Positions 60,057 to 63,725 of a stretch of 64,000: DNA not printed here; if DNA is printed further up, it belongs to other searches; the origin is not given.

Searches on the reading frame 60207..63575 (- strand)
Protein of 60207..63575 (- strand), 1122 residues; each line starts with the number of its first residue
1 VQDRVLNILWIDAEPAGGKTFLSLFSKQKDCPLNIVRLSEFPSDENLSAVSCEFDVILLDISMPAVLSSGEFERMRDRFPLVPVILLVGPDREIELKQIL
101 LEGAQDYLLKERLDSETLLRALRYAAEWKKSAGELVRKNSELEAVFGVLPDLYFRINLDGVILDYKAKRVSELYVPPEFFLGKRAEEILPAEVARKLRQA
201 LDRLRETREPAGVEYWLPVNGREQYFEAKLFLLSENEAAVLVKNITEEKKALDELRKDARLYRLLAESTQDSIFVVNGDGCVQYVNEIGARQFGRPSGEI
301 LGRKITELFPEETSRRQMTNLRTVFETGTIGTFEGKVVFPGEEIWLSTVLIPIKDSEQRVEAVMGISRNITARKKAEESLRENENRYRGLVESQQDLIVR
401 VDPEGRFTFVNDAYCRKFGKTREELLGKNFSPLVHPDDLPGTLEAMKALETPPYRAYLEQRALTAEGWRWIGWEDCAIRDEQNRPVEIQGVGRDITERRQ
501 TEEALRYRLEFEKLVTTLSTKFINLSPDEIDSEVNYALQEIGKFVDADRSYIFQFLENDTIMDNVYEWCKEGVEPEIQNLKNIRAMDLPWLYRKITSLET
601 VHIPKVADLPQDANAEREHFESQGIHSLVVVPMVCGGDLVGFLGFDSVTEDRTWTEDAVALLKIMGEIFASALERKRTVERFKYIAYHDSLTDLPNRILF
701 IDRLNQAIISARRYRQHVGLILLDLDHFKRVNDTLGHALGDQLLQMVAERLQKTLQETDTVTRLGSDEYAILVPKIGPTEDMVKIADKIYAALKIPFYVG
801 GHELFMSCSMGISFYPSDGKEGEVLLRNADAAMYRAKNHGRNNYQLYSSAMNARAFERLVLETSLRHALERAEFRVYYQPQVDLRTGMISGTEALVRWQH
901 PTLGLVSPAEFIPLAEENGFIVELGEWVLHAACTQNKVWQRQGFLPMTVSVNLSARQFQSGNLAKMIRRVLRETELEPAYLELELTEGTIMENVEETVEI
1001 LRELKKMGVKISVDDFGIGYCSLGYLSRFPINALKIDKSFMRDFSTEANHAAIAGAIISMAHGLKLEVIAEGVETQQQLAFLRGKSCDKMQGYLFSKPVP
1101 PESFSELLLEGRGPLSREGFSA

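Call 65: find_encoding_contigs(protein=window:60207-63575:-, flank=10000, max_places=8)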
Protein window:60207-63575:- (1122 aa): 2 contigs read that carry it; 1 place shown.
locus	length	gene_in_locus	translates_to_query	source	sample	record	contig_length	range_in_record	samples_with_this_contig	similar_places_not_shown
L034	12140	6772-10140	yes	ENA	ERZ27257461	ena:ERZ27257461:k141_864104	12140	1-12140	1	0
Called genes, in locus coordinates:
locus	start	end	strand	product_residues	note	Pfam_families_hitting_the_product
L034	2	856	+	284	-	PF02129:Peptidase_S15, PF20434:BD-FAE (weak), PF00561:Abhydrolase_1, PF12146:Hydrolase_4, PF12697:Abhydrolase_6, PF00326:Peptidase_S9 (faint)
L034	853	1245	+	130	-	PF00072:Response_reg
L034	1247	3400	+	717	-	PF16927:HisKA_7TM, PF13185:GAF_2, PF01590:GAF, PF13492:GAF_3, PF00512:HisKA, PF02518:HATPase_c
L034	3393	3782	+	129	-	PF00072:Response_reg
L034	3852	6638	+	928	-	PF00675:Peptidase_M16, PF05193:Peptidase_M16_C, PF00675:Peptidase_M16, PF05193:Peptidase_M16_C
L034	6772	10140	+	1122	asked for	PF00989:PAS, PF08448:PAS_4, PF13426:PAS_9, PF00989:PAS, PF08447:PAS_3, PF08448:PAS_4, PF01590:GAF, PF00990:GGDEF, +6 more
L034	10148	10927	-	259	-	PF08543:Phos_pyr_kin, PF00294:PfkB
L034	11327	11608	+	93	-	PF02545:Maf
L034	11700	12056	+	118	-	-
